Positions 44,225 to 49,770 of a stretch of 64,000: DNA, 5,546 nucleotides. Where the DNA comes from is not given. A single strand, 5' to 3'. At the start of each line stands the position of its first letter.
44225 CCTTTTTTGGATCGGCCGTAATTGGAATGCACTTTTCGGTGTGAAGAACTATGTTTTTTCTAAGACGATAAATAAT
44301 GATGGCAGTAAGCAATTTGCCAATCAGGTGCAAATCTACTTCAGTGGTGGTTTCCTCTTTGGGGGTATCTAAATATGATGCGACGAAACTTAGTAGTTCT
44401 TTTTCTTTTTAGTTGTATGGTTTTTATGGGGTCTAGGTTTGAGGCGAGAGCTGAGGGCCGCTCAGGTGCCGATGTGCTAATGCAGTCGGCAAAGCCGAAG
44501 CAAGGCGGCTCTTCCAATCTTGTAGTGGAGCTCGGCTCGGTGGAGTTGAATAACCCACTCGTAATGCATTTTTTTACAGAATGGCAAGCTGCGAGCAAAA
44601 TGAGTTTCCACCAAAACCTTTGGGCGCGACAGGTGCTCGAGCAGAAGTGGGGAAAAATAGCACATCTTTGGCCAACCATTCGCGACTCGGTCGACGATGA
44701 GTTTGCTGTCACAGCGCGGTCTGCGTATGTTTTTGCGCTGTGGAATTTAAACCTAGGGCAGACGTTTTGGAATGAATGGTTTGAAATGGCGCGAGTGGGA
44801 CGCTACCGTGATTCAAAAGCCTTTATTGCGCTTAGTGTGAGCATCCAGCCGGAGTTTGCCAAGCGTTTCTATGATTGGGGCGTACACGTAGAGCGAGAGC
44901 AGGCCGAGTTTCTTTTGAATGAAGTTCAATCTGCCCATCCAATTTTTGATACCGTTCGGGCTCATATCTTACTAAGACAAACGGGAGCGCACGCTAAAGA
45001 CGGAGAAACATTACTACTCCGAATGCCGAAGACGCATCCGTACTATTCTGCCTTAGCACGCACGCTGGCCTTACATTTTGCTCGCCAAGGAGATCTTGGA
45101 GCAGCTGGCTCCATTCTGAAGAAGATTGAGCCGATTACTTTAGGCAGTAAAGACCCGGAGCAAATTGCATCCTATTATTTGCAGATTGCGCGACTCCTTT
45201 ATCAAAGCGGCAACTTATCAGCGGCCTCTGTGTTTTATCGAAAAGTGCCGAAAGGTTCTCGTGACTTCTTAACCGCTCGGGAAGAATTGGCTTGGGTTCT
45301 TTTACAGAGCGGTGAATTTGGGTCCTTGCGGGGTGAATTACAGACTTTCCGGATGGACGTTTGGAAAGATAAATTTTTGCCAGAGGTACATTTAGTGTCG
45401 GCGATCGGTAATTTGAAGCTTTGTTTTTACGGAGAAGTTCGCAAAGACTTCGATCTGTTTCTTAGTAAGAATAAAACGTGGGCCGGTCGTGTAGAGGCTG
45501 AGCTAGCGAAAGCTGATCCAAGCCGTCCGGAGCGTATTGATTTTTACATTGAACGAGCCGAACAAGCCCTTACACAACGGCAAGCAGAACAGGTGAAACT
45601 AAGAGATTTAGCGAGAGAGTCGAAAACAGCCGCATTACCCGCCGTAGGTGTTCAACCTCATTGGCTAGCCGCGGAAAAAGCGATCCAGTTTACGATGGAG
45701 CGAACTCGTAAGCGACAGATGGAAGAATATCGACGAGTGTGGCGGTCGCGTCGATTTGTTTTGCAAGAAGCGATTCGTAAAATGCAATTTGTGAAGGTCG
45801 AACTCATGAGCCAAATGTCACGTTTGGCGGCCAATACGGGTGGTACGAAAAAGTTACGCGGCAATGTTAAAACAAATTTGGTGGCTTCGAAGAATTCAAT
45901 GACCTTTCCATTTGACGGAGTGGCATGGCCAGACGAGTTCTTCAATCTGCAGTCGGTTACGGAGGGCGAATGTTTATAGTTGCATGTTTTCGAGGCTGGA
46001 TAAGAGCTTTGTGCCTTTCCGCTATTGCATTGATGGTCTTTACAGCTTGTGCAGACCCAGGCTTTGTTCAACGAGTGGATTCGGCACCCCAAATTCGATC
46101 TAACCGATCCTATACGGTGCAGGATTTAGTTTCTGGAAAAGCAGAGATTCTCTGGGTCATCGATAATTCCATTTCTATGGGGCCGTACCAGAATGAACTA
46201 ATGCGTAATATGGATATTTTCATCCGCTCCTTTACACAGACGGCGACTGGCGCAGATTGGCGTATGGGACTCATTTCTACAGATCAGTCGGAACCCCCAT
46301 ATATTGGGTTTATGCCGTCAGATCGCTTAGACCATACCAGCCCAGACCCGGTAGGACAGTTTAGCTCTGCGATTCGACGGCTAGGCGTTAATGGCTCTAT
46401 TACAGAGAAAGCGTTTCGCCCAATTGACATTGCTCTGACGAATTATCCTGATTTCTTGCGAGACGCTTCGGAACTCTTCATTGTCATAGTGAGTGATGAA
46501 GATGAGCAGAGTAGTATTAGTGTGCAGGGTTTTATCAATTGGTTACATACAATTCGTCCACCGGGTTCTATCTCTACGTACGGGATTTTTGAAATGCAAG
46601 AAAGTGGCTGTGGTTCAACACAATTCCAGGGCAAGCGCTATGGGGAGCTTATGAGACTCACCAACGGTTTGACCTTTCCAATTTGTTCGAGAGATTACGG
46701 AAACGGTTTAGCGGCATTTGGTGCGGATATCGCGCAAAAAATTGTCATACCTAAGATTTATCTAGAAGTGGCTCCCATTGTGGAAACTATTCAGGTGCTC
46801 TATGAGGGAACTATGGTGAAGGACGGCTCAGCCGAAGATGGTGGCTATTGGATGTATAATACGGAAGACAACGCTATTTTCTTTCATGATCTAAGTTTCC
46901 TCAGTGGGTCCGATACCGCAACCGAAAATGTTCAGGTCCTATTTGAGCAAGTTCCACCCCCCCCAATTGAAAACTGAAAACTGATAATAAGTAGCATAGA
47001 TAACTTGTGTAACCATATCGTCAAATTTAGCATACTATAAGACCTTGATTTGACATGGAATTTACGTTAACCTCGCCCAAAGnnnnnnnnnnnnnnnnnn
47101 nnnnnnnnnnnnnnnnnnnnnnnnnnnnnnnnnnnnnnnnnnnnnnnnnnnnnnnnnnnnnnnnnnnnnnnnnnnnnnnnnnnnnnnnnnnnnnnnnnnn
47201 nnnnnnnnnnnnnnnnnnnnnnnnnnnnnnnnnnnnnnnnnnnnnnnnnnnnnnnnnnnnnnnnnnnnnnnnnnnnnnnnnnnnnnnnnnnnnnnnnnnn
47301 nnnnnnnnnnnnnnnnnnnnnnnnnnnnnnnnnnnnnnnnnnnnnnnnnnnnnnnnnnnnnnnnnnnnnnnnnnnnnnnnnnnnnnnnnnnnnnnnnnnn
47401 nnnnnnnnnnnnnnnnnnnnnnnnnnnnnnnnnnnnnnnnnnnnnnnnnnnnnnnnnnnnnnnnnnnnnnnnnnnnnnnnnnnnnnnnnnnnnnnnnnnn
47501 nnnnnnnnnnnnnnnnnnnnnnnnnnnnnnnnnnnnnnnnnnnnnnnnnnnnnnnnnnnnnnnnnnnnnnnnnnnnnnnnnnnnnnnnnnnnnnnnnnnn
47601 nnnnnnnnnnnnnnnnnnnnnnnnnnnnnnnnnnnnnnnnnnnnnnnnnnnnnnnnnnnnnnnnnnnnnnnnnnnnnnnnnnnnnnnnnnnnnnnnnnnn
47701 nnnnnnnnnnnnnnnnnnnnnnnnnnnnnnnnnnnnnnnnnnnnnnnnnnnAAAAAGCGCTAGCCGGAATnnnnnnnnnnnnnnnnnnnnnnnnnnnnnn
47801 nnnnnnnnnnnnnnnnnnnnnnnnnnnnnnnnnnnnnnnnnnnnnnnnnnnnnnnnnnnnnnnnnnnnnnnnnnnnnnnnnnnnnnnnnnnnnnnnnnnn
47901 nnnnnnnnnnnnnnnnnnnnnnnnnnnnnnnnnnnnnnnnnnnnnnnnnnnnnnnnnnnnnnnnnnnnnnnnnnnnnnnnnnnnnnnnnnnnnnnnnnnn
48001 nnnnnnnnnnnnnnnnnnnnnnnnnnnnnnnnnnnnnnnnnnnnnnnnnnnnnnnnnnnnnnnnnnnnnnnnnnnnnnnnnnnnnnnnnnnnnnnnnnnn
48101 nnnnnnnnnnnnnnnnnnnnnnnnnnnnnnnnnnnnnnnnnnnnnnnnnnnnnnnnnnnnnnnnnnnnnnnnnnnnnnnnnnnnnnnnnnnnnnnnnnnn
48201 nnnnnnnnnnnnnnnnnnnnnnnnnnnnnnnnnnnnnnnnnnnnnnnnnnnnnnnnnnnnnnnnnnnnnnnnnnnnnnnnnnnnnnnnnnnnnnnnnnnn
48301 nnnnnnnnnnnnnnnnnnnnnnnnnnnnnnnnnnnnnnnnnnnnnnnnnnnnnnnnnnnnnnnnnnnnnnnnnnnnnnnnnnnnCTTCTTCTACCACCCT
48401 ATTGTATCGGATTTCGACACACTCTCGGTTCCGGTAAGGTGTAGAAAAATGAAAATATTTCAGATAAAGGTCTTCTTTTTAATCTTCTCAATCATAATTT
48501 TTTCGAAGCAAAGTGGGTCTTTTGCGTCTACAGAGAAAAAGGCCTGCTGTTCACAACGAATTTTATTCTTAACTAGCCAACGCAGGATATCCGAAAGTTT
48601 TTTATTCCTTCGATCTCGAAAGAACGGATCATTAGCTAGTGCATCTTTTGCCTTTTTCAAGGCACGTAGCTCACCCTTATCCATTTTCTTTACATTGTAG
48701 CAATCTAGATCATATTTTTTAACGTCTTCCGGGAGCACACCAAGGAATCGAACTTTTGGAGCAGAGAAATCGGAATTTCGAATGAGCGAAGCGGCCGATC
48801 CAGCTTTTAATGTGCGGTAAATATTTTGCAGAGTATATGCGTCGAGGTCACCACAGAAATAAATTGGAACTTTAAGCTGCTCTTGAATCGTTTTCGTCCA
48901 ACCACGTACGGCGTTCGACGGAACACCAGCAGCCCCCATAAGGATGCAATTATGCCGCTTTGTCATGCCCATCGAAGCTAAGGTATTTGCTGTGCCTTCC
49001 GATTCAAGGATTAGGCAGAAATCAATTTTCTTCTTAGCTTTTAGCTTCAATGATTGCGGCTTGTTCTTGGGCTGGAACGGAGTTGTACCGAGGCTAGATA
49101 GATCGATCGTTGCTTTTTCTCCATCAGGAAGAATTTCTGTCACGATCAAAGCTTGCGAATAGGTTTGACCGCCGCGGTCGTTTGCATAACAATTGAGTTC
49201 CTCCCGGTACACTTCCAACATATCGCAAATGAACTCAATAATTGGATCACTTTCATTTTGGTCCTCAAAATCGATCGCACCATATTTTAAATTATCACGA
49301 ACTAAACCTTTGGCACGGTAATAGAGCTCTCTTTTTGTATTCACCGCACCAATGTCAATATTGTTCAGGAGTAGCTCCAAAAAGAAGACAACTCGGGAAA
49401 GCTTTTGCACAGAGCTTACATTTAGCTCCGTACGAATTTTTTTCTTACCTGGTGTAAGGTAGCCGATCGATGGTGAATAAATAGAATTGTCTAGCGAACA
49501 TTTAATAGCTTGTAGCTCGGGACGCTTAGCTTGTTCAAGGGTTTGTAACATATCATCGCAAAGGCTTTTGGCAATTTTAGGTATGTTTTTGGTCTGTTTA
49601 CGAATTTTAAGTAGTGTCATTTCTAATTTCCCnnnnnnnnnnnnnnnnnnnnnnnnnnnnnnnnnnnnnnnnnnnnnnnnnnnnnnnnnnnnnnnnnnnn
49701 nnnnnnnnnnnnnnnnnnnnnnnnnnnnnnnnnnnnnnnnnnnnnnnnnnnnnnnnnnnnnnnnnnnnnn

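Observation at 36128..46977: Ten-gene translationally coupled operon: a TolQ/TolR-type motor (1+2) with TPR, TonB-like (AgmX/PglI-type), OM-barrel, lipoprotein and vWA components, giving an Agl/Glt/Nfs-like envelope machine with unassignable parts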

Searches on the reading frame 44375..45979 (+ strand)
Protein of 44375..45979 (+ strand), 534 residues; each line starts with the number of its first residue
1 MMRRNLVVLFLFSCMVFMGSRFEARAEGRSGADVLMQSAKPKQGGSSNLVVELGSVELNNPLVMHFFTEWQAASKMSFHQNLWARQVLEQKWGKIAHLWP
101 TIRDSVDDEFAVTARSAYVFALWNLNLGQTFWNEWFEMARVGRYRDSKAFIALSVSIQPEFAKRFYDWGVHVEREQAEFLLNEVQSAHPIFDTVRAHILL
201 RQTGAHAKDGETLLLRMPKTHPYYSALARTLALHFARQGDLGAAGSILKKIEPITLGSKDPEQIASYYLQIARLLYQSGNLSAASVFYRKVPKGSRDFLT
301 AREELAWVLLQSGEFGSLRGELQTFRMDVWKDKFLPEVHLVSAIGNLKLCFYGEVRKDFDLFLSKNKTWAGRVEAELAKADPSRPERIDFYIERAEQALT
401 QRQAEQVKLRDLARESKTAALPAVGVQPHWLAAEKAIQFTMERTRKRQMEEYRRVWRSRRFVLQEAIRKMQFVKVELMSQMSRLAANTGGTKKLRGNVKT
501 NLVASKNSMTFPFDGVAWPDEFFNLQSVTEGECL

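Call 4: search_protein_families(library=pfam, proteins=[window:44375-45979:+], max_evalue=0.1)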
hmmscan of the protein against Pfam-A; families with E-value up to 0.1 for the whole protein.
window:44375-45979:+ (534 aa): 6 families
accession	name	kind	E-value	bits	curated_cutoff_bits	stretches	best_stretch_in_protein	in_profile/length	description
PF22241.2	PSMD12-CSN4_N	-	0.0001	22.5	27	1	226-293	103-170/218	PSMD12/CSN4, N-terminal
PF13424.12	TPR_12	-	0.002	18.7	30.1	1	226-290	4-70/77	Tetratricopeptide repeat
PF14559.12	TPR_19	-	0.014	16.1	25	0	237-294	3-54/68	Tetratricopeptide repeat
PF16918.11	PknG_TPR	-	0.02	14.1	27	0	270-312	200-242/340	Protein kinase G tetratricopeptide repeat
PF04769.18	MATalpha_HMGbox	-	0.044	13.5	28.1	1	65-109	59-103/194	Mating-type protein MAT alpha 1 HMG-box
PF13181.12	TPR_8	-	0.058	14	25.7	0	265-291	1-27/34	Tetratricopeptide repeat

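Call 5: search_protein_families(library=ncbifam, proteins=[window:44375-45979:+], max_evalue=0.1)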
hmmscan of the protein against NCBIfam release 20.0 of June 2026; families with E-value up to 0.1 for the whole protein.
window:44375-45979:+ (534 aa): 1 family
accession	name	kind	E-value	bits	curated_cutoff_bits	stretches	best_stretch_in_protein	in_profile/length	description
NF033756.1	gliding_GltC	equivalog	5.2e-08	32.1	450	1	265-368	325-428/622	adventurous gliding motility protein GltC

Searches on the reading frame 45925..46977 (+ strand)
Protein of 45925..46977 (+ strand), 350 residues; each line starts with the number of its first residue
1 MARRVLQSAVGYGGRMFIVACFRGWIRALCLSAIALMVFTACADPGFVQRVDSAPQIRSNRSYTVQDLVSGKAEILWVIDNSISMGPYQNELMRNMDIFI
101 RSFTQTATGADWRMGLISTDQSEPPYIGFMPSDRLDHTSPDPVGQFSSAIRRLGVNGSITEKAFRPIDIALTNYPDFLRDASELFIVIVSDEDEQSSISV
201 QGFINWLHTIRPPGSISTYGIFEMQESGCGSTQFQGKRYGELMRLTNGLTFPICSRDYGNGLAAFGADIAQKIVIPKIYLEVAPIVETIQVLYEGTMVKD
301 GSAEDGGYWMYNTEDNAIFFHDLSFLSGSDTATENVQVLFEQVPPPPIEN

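Call 4: search_protein_families(library=pfam, proteins=[window:45925-46977:+], max_evalue=0.1)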
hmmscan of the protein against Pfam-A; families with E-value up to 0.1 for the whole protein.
window:45925-46977:+ (350 aa): 1 family
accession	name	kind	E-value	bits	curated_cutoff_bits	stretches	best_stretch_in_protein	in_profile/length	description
PF13519.12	VWA_2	-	0.088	13.9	27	0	76-154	2-70/107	von Willebrand factor type A domain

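Call 5: search_protein_families(library=ncbifam, proteins=[window:45925-46977:+], max_evalue=0.1)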
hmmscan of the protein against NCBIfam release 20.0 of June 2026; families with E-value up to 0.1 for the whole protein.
window:45925-46977:+ (350 aa): 2 families
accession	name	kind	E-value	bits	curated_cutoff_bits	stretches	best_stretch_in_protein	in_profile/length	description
NF052240.1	MIDASAdhsBdello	equivalog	5e-08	32.5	700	1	69-123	53-105/378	MIDAS family adhesin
NF042918.1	PAGG_Syn_BesB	equivalog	0.087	11.5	800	0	45-118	244-316/491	L-2-amino-4-chloropent-4-enoate dechlorinase/desaturase BesB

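Call 16: search_solved_structures(query=window:45925-46974:+, max_evalue=1, show_alignments=2)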
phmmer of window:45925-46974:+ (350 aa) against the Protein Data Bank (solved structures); distinct sequences matched with E-value up to 1: 0.

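Call 32: find_homologous_proteins(query=window:45925-46974:+, max_evalue=0.001)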
Query window:45925-46974:+ (350 aa): 48 proteins with E <= 0.001 among 2504 candidates.
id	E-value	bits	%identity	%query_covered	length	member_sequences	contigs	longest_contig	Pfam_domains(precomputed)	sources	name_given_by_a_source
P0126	1.9e-225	766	100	96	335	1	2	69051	-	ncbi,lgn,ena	-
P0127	1.4e-150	519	73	89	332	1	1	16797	PF13519.13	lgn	-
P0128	1.1e-144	500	68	94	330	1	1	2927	PF00092.35,PF13519.13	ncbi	-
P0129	1.2e-141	490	67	93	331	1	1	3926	PF13519.13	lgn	-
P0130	1.3e-104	368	55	88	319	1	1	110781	-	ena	-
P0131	2.4e-102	361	54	87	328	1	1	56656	PF13519.13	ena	-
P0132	9.8e-102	359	55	86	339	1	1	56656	PF13519.13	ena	-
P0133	1.9e-101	358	51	89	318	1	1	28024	-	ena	-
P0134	5.2e-101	356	53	88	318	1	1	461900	-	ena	-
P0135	1.5e-99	352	53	88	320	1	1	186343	-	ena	-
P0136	1.0e-97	346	53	87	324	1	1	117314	-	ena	-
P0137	3.0e-97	344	52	88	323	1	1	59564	-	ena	-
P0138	1.1e-95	339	53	88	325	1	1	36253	-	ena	-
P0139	1.5e-95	339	52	88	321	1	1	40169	-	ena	-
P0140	1.8e-89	319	51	86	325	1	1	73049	-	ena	-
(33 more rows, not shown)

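Call 47: search_protein_families(library=pfam, alignment_id=A5, max_evalue=0.01)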
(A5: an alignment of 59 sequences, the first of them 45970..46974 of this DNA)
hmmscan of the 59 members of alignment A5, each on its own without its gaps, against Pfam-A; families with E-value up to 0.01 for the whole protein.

A. member 1, window:45970-46974:+ (335 aa): 0 families

B. families by the number of members that match (of 59 scanned): 8 families
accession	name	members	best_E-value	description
PF00092.34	VWA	42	6.8e-08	von Willebrand factor type A domain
PF13519.12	VWA_2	35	4e-06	von Willebrand factor type A domain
PF24909.1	vWA_SIBA-E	1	0.002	Integrin beta-like protein A-E, vWA-like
PF02636.23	Methyltransf_28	1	0.0033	Putative S-adenosyl-L-methionine-dependent methyltransferase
PF25106.1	VWA_4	1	0.0067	von Willebrand factor A domain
PF25680.1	Mom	1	0.0078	Mom protein family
PF20782.3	TssR_VWA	1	0.0093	TssR protein VWA domain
PF00362.24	Integrin_beta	1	0.0095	Integrin beta chain VWA domain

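Call 48: search_protein_families(library=ncbifam, alignment_id=A5, max_evalue=0.01)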
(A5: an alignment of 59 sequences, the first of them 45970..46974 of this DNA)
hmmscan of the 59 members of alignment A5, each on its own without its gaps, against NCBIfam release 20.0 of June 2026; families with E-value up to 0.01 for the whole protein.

A. member 1, window:45970-46974:+ (335 aa): 1 family
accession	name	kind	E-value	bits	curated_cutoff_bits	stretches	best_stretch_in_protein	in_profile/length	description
NF052240.1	MIDASAdhsBdello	equivalog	4.2e-08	32.7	700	1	54-108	53-105/378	MIDAS family adhesin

B. families by the number of members that match (of 59 scanned): 6 families
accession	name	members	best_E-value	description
NF052240.1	MIDASAdhsBdello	57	2.4e-11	MIDAS family adhesin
NF033765.2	gliding_CglD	51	8.6e-09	adventurous gliding motility lipoprotein CglD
NF003711.0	PRK05325.2-3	3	0.0011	hypothetical protein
TIGR02877.1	spore_yhbH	2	0.0061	sporulation protein YhbH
NF007069.0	PRK09514.1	1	0.0037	Zn(2+)-responsive transcriptional regulator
TIGR02043.1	ZntR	1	0.0067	Zn(2+)-responsive transcriptional regulator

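Call 50: predict_structure(alignment_id=A3)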
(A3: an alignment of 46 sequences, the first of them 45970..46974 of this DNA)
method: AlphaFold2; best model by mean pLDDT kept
length: 335 residues; sequences in the alignment: 46
mean_pLDDT: 91.4   pTM: 0.80
mean pLDDT of the five models: 91.4, 90.5, 89.5, 89.5, 88.7
residues with pLDDT >= 90: 256; 70-90: 58; 50-70: 18; < 50: 3
segments of 3 or more residues with pLDDT < 50: 1-3
pLDDT, mean of each block of 10 residues (from residue 1): 55 80 70 72 92 84 97 98 96 93 97 97 96 97 92 98 95 98 98 94 98 97 98 97 97 93 92 96 96 94 92 78 94 82
secondary structure, 60 per line:
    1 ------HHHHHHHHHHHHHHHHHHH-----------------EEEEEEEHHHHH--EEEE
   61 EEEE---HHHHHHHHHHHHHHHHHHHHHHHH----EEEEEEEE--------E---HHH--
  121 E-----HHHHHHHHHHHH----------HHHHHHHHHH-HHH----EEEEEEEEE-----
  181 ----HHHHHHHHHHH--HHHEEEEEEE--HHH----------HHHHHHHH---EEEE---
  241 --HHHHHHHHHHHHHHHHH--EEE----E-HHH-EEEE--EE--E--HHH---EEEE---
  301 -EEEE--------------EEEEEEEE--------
elements in order: H7-25 E43-49 H50-54 E57-64 H68-91 E96-103 H127-138 H149-158 E167-175 H185-195 E201-207 H223-230 E234-237 H243-259 E262-264 E275-278 E294-297 E302-305 E320-327

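Call 54: fold_search(model_id=the predicted structure, library=pdb)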
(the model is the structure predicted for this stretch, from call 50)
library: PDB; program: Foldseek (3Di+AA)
matches with E <= 10: 1495; with E <= 0.001: 324
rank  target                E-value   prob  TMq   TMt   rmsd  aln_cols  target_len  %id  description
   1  9p95_B                2.2e-10  1.00  0.45  0.40  11.3       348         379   14  CryoEM structure of integrin alpha4beta7 bound to MAdCAM-1 (released 2025-09-24)
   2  9der_B                6.5e-10  1.00  0.45  0.33  13.2       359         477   14  Cryo-EM Structures of Full-Length Integrin alphaIIbbeta3 in Native Lipids Complexed with Tirofiban (released 2024-10-16)
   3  7cec_B                7.4e-10  1.00  0.45  0.36  13.5       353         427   12  Structure of alpha6beta1 integrin in complex with laminin-511 (released 2021-06-23)
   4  2vdl_B                1.4e-09  1.00  0.42  0.33  11.9       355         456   12  Re-refinement of Integrin AlphaIIbBeta3 Headpiece (released 2008-09-02)
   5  2vc2_B                1.4e-09  1.00  0.44  0.33  11.6       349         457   13  Re-refinement of Integrin AlphaIIbBeta3 Headpiece Bound to Antagonist L-739758 (released 2008-09-02)
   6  2vdk_B                2.0e-09  1.00  0.41  0.32  11.8       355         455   14  Re-refinement of Integrin AlphaIIbBeta3 Headpiece (released 2008-09-02)
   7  3ze2_D                3.4e-09  1.00  0.43  0.40  10.6       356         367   14  Integrin alphaIIB beta3 headpiece and RGD peptide complex (released 2013-06-05)
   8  7y1t_B                3.6e-09  1.00  0.43  0.42  10.1       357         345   14  Complex of integrin alphaV/beta8 and L-TGF-beta1 at a ratio of 1:2 (released 2022-08-31)
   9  3ze0_B                3.8e-09  1.00  0.45  0.34  11.3       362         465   13  Integrin alphaIIB beta3 headpiece and RGD peptide complex (released 2013-06-05)
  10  8w30_B                4.1e-09  1.00  0.46  0.42   9.5       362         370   12  Crystal structure of alpha-V beta-1 integrin headpiece in complex with TR01225179 (released 2025-01-01)
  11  9iuj_B                4.1e-09  1.00  0.44  0.33  12.4       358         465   13  Integrin alpha-v beta-3 in complex with rhodostomin (released 2025-07-30)
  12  8t2u_B                5.9e-09  1.00  0.44  0.41  12.7       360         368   14  Cryo-EM Structures of Full-length Integrin alphaIIbbeta3 in Native Lipids complexed with Eptifibatide (released 2023-07-26)
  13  3zdx_D                6.3e-09  1.00  0.45  0.34  11.1       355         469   12  Integrin alphaIIB beta3 headpiece and RGD peptide complex (released 2013-06-05)
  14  4wk0_B                7.1e-09  1.00  0.46  0.38   9.8       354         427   12  Metal Ion and Ligand Binding of Integrin (released 2014-12-03)
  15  9dao_B                7.6e-09  1.00  0.42  0.39  11.8       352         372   12  AlphaIIbbeta3 in fully-extended conformation in complex with R6H8 Fab (released 2025-04-09)
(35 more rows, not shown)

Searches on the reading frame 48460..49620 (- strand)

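Call 43: search_protein_families(library=pfam, proteins=[window:48460-49620:-], max_evalue=0.001)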
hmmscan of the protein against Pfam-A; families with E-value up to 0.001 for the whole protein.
window:48460-49620:- (386 aa): 2 families
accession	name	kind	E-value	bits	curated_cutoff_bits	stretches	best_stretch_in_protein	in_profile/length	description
PF21180.3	TOP6A-Spo11_Toprim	-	8.5e-36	123.9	24.1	1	201-366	1-158/170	Topoisomerase 6 subunit A/Spo11, Toprim domain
PF04406.19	TP6A_N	-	1.1e-12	48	26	1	72-143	1-61/62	Type IIB DNA topoisomerase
